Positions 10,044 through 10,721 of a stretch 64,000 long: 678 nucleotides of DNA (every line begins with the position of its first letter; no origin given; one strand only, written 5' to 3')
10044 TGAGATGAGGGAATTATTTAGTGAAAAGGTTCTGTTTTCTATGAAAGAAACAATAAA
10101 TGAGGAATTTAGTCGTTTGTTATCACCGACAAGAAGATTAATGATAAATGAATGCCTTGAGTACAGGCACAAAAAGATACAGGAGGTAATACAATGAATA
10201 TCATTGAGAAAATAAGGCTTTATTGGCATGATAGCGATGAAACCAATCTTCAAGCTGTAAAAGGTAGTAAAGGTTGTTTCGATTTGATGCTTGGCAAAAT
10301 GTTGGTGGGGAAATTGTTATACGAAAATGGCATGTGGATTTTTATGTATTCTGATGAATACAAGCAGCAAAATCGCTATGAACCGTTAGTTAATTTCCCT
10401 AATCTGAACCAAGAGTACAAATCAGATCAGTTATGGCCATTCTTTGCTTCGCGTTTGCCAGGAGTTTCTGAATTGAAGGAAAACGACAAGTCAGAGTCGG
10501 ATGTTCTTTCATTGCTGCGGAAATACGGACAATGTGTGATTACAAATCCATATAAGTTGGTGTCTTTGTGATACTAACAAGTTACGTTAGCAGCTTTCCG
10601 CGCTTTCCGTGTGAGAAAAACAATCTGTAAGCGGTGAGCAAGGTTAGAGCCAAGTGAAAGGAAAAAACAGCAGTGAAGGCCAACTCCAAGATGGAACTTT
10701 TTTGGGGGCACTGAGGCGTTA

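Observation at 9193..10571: Split HipA system in permuted order: divergent kinase first, HipS-like gene second, no adjacent HipB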

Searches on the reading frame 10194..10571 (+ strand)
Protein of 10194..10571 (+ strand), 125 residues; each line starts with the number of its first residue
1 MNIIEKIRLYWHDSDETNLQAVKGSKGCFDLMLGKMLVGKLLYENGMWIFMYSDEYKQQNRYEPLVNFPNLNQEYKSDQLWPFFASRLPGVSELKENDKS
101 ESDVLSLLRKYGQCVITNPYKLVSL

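Call 3: search_protein_families(library=pfam, proteins=[window:10194-10571:+], max_evalue=1)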
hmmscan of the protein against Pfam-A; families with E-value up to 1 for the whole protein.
window:10194-10571:+ (125 aa): 1 family
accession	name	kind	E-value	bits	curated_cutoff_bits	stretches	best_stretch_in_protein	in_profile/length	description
PF13657.11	Couple_hipA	-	3.9e-06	27.7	22.5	1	31-112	3-89/99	HipA N-terminal domain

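Call 4: search_protein_families(library=ncbifam, proteins=[window:10194-10571:+], max_evalue=1)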
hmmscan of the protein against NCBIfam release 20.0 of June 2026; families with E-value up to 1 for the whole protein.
window:10194-10571:+ (125 aa): 2 families
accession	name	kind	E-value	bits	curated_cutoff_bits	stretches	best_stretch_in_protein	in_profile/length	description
TIGR03071.1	couple_hipA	domain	8.8e-05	22.6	27.8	1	32-112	5-91/101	HipA N-terminal domain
NF006063.0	PRK08207.2-1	equivalog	0.11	11.1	1074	1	34-76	39-81/518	coproporphyrinogen III oxidase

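Call 18: search_solved_structures(query=window:10194-10568:+, max_evalue=10, show_alignments=3)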
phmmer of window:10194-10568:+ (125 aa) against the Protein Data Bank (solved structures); distinct sequences matched with E-value up to 10: 11.
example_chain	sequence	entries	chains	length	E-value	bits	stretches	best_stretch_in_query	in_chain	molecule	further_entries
7ab4_B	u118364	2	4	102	0.089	16.3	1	33-112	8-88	Couple_hipA domain-containing protein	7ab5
7ab3_B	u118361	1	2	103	0.09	16.2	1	33-112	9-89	Couple_hipA domain-containing protein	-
4npf_Y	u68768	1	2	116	0.26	14.7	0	57-78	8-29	Immunoglobulin G-binding protein A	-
7czo_A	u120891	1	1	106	0.74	13.3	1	38-90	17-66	Uncharacterized protein HI_0666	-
4gra_A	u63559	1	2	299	1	12.8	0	38-90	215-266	Sulfotransferase 1A1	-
1zxg_A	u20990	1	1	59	1.7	12.1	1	55-77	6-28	Immunoglobulin G binding protein A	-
5h7c_A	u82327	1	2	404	2.3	11.7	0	53-77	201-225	Immunoglobulin G-binding protein A, DHR14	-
6xzg_CP1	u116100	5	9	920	3.4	11.2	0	57-78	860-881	Polymerase basic protein 2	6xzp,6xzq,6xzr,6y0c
5h79_D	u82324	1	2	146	4.2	10.8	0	57-77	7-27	Immunoglobulin G-binding protein A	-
4gwp_C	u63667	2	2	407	5.5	10.5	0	57-77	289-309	Mediator of RNA polymerase II transcription subunit 8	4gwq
5h7a_C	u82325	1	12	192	8.9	9.8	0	57-77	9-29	Immunoglobulin G-binding protein A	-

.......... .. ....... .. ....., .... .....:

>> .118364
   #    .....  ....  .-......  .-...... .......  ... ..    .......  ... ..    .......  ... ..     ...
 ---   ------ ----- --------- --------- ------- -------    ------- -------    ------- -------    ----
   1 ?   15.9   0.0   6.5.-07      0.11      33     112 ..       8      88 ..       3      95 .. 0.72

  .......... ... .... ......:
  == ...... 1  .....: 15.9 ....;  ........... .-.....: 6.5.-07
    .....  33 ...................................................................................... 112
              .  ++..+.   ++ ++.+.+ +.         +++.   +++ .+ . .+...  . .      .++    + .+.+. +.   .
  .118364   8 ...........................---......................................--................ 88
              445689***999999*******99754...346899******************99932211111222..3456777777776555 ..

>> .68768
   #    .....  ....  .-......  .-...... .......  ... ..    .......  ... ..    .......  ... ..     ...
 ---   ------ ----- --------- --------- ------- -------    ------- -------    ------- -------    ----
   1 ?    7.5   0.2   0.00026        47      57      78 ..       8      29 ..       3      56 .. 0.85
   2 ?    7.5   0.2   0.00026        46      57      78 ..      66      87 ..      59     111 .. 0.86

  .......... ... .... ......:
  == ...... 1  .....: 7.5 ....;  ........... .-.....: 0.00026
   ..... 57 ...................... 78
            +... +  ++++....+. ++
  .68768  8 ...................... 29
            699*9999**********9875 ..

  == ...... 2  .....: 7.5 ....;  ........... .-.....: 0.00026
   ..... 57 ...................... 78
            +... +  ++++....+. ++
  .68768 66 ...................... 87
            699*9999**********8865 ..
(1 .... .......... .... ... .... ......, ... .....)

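Call 28: search_protein_families(library=padloc, proteins=[window:10194-10568:+], max_evalue=0.1)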
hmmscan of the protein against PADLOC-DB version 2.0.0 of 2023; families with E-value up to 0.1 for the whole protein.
window:10194-10568:+ (125 aa): 5 families
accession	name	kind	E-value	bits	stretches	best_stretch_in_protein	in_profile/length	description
PDLC04349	PDC-M03B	-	1.6e-11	42.3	1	37-113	24-93/232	-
PDLC04347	PDC-M03B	-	5.4e-11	40.5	1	37-88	21-72/245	-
PDLC04348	PDC-M03B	-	5.9e-11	40.5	1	36-92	20-78/248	-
PDLC04352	PDC-M03B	-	1.2e-09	36.1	1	36-114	21-113/250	-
PDLC04351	PDC-M03B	-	0.022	12.3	1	61-92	49-80/255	-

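Call 32: find_homologous_proteins(query=window:10194-10568:+, max_evalue=0.001)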
Query window:10194-10568:+ (125 aa): 85 proteins with E <= 0.001 among 92 candidates.
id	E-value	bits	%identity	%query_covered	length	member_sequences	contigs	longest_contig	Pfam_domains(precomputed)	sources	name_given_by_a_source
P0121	1.5e-76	273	97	100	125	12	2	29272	PF13657.12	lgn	-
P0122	5.8e-72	258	92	100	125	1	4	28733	PF13657.12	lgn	-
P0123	7.9e-63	228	80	100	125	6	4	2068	-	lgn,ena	-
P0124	1.4e-61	224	82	100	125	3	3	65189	PF13657.12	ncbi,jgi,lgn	jgi:HipA-like protein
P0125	7.8e-61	222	77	100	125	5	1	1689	-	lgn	-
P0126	1.1e-60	221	77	100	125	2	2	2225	-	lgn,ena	-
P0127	1.8e-60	221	78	100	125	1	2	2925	-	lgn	-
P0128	2.2e-60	220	78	100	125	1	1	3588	PF13657.12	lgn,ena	-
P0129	3.1e-60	220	77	100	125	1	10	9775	-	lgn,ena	-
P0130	6.3e-60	219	77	100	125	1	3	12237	-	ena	-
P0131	7.3e-60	219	77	100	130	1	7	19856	-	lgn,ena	-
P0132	1.0e-59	218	78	100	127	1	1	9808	PF13657.12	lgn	-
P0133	1.3e-59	218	76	100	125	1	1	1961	-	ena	-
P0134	1.3e-59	218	76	100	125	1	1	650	-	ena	-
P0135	1.5e-59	218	77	100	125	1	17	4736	PF13657.12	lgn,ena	-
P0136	1.5e-59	218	77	100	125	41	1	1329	PF13657.12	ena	-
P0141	2.7e-59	217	77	100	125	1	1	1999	PF13657.12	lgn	-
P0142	2.9e-59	217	77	100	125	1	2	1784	PF13657.12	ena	-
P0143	3.9e-59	216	76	100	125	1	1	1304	PF13657.12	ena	-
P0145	1.2e-58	215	77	100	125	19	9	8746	PF13657.12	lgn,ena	-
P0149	2.7e-58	214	77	100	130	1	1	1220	PF13657.12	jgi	jgi:HipA-like protein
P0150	2.8e-58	213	77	100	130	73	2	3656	PF13657.12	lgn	-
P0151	4.4e-58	213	76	100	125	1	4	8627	PF13657.12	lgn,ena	-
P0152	4.7e-58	213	76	100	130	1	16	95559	PF13657.12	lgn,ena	-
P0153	5.0e-58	213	76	100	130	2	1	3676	PF13657.12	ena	-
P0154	7.6e-58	212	78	97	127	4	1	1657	PF13657.12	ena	-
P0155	8.1e-58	212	74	100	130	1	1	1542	PF13657.12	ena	-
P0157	2.4e-57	210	76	100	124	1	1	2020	PF13657.12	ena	-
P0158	4.0e-57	210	74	100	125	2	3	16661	PF13657.12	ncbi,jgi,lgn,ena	-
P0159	5.2e-57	209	76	100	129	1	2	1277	PF13657.12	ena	-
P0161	1.8e-49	185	80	84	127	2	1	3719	PF13657.12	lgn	-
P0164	3.7e-46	174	78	81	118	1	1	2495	PF13657.12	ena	-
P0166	4.1e-45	171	61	99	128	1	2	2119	PF13657.12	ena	-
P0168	2.1e-44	169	60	98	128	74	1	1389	PF13657.12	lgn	-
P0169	3.5e-44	168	63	98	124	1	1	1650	PF13657.12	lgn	-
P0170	1.1e-43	166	61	98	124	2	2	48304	PF13657.12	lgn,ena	-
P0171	1.2e-43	166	75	82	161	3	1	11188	PF13657.12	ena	-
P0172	2.9e-43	165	62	93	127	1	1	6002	PF13657.12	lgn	-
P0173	1.1e-42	163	60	99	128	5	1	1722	PF13657.12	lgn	-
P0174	2.9e-42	162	61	93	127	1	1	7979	PF13657.12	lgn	-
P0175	6.1e-42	161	60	98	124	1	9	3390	PF13657.12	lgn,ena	-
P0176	6.2e-42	161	60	99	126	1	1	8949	PF13657.12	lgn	-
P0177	8.2e-42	160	59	98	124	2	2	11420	PF13657.12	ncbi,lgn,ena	-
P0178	1.2e-41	160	61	94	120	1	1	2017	PF13657.12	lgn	-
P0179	3.7e-41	158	57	98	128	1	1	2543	PF13657.12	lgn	-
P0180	5.8e-41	158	76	75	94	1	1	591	PF13657.12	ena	-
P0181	6.8e-41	157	59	98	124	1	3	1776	PF13657.12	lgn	-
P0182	7.5e-41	157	57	99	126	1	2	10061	PF13657.12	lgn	-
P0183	9.9e-41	157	58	98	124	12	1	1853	PF13657.12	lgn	-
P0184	1.8e-40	156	55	99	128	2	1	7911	PF13657.12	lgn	-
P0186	8.0e-40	154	58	99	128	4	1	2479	PF13657.12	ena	-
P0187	9.8e-40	154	56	98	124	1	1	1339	PF13657.12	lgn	-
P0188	2.4e-39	152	55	94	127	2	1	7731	PF13657.12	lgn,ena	-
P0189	2.3e-38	149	57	96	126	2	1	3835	PF13657.12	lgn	-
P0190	5.2e-38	148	58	92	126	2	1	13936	PF13657.12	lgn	-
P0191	9.0e-38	147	57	93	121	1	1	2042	PF13657.12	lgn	-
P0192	9.6e-38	147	58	93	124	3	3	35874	PF13657.12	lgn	-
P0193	1.8e-37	146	57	98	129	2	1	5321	PF13657.12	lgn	-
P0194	4.0e-37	145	53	93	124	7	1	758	PF13657.12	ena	-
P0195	4.8e-37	145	54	93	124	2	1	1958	PF13657.12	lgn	-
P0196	5.2e-37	145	54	98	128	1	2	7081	PF13657.12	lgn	-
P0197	5.5e-36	141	56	94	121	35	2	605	PF13657.12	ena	-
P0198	3.0e-35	139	52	98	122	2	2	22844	PF13657.12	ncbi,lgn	-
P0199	1.2e-34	137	57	92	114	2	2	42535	PF13657.12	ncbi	-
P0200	2.0e-33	133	58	90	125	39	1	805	PF13657.12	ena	-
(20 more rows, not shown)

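Call 45: predict_structure(alignment_id=A3)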
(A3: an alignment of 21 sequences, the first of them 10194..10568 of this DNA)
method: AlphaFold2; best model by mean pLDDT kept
length: 125 residues; sequences in the alignment: 21
mean_pLDDT: 67.4   pTM: 0.63
mean pLDDT of the five models: 67.4, 64.4, 63.2, 63.0, 59.2
residues with pLDDT >= 90: 15; 70-90: 45; 50-70: 37; < 50: 28
segments of 3 or more residues with pLDDT < 50: 1-3, 18-22, 89-101, 114-119
pLDDT, mean of each block of 10 residues (from residue 1): 54 57 66 85 84 91 82 86 61 46 57 46 52
secondary structure, 60 per line:
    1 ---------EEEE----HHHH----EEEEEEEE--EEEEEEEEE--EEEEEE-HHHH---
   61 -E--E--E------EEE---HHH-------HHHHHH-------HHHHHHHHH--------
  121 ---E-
elements in order: E10-13 H18-21 E26-33 E36-44 E47-52 H54-57 E75-77 H91-96 H104-112

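Call 48: fold_search(model_id=the predicted structure, library=pdb)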
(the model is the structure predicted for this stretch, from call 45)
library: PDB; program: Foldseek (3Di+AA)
matches with E <= 10: 299; with E <= 0.001: 0
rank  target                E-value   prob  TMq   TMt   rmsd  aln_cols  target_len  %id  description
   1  7ab3_B                1.5e-02  1.00  0.50  0.61   5.8       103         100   20  Crystal structure of the Escherichia coli toxin-antitoxin system HipBST (HipT S57A) (released 2022-01-12)
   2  6s21_A                2.1e-01  0.15  0.22  0.07  14.0       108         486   11  Metabolism of multiple glycosaminoglycans by bacteroides thetaiotaomicron is orchestrated by a versatile core genetic  (released 2020-02-05)
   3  4pso_A                2.5e-01  0.23  0.27  0.18  10.5       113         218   16  Crystal structure of apeThermo-DBP-RP2 bound to ssDNA dT10 (released 2014-04-30)
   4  4psn_B                2.8e-01  0.21  0.27  0.18  10.4       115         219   16  Crystal structure of apeThermo-DBP-RP2 (released 2014-04-30)
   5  4pso_D                2.8e-01  0.21  0.27  0.18  10.5       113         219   16  Crystal structure of apeThermo-DBP-RP2 bound to ssDNA dT10 (released 2014-04-30)
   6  2ol6                  3.6e-01  0.41  0.26  0.15   5.0        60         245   15  The crystal structure of OspA mutant (released 2007-12-11)
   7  2fck                  4.8e-01  0.54  0.27  0.20   3.1        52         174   21  Structure of a putative ribosomal-protein-serine acetyltransferase from Vibrio cholerae. (released 2006-02-28)
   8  4pso_G                5.8e-01  0.16  0.28  0.18  10.4       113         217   16  Crystal structure of apeThermo-DBP-RP2 bound to ssDNA dT10 (released 2014-04-30)
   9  4pso_B                5.8e-01  0.15  0.27  0.17  10.5       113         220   16  Crystal structure of apeThermo-DBP-RP2 bound to ssDNA dT10 (released 2014-04-30)
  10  4psn_A                6.2e-01  0.15  0.27  0.18  10.4       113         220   16  Crystal structure of apeThermo-DBP-RP2 (released 2014-04-30)
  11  6s21_B                6.2e-01  0.08  0.21  0.07  15.6       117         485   13  Metabolism of multiple glycosaminoglycans by bacteroides thetaiotaomicron is orchestrated by a versatile core genetic  (released 2020-02-05)
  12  3n7z_F                6.5e-01  0.02  0.12  0.06  15.2       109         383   14  Crystal structure of acetyltransferase from Bacillus anthracis (released 2010-06-16)
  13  4psn_C                6.9e-01  0.14  0.27  0.17  10.5       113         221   16  Crystal structure of apeThermo-DBP-RP2 (released 2014-04-30)
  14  7fj7_B                7.4e-01  0.20  0.26  0.10   7.4        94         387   14  KpAckA (PduW) native structure (released 2022-08-10)
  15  3e9m_B                7.4e-01  0.03  0.15  0.08  14.4       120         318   12  Crystal Structure of an oxidoreductase from Enterococcus faecalis (released 2008-10-14)
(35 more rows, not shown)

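Call 52: list_cluster_members(proteins=[P0001, window:10194-10568:+])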
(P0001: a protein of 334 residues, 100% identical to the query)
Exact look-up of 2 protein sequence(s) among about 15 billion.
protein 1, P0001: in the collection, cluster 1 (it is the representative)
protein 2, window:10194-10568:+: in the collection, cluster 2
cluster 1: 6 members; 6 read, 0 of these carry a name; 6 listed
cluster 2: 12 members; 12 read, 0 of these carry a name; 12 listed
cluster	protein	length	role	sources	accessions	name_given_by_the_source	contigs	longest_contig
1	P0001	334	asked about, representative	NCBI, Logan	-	-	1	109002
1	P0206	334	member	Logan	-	-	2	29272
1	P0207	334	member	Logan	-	-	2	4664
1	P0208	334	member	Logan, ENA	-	-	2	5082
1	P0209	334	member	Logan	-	-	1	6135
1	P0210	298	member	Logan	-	-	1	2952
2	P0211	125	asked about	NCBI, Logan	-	-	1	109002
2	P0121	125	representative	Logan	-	-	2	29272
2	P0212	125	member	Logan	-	-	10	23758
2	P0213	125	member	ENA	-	-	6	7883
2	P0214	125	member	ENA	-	-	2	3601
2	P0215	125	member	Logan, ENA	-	-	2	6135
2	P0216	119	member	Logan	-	-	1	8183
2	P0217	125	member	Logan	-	-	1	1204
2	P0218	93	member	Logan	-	-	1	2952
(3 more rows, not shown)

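Call 64: search_protein_representatives(alignment_id=A3)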
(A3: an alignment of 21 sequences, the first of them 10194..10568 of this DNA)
Query: 21 sequences, 124 profile positions. Proteins with E-value up to 0.001 (for the whole library): 471; up to 1e-10: 261; up to 1e-30: 7. The best 150 are listed.
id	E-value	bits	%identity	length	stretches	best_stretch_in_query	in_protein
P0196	6.3e-57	207.4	-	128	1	1-122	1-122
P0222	2.5e-46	173.1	-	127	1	1-122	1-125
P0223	4.7e-34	133.5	-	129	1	7-123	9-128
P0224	5.0e-34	133.4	-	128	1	7-122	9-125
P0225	2.6e-33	131.1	-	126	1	5-122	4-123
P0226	2.6e-32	127.8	-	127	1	7-122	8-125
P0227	4.6e-32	127.0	-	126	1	7-122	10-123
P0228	1.9e-30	121.8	-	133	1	7-123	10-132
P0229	3.7e-30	120.9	-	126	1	7-122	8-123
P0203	4.2e-30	120.7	-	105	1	50-122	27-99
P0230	1.7e-29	118.7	-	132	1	1-123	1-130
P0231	2.9e-28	114.8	-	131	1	7-123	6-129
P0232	2.4e-27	111.8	-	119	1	27-122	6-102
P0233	5.1e-27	110.8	-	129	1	20-123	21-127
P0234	6.6e-27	110.4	-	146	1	3-122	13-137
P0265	5.7e-24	100.9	-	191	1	15-122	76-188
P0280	7.1e-23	97.4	-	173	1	18-122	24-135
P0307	4.3e-21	91.6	-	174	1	19-122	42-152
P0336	3.5e-19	85.5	-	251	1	24-122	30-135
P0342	9.0e-19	84.1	-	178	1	26-122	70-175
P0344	1.5e-18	83.4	-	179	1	33-122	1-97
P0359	2.1e-17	79.7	-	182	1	44-123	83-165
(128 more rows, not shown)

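Call 71: search_protein_families(library=pfam, proteins=[P0336, P0265, P0342, P0344, P0359, P0280, P0307], max_evalue=0.01)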
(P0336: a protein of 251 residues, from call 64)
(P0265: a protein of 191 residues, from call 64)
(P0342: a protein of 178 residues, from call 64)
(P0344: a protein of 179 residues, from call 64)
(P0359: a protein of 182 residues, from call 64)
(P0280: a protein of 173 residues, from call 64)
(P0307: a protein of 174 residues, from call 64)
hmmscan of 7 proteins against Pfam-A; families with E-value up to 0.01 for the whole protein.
P0336 (251 aa): 1 family
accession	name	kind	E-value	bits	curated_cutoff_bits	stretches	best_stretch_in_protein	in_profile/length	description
PF13657.11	Couple_hipA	-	1.6e-07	32.2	22.5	1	39-128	5-93/99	HipA N-terminal domain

P0265 (191 aa): 1 family
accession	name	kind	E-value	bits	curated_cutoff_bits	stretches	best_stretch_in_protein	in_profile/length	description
PF13657.11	Couple_hipA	-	1e-05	26.4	22.5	1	95-179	6-91/99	HipA N-terminal domain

P0342 (178 aa): 1 family
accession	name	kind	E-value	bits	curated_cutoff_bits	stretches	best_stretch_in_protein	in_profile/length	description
PF13657.11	Couple_hipA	-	6.4e-06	27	22.5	1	75-167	3-92/99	HipA N-terminal domain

P0344 (179 aa): 1 family
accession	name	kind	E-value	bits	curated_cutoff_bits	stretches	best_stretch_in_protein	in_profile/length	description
PF13657.11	Couple_hipA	-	3.1e-08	34.5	22.5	1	2-90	6-93/99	HipA N-terminal domain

P0359 (182 aa): 0 families

P0280 (173 aa): 1 family
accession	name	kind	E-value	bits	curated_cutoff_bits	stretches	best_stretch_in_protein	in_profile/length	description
PF13657.11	Couple_hipA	-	4.4e-09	37.2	22.5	1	38-128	4-93/99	HipA N-terminal domain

P0307 (174 aa): 1 family
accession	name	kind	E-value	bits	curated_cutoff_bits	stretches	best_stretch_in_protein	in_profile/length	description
PF13657.11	Couple_hipA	-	2.7e-07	31.4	22.5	1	58-144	7-92/99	HipA N-terminal domain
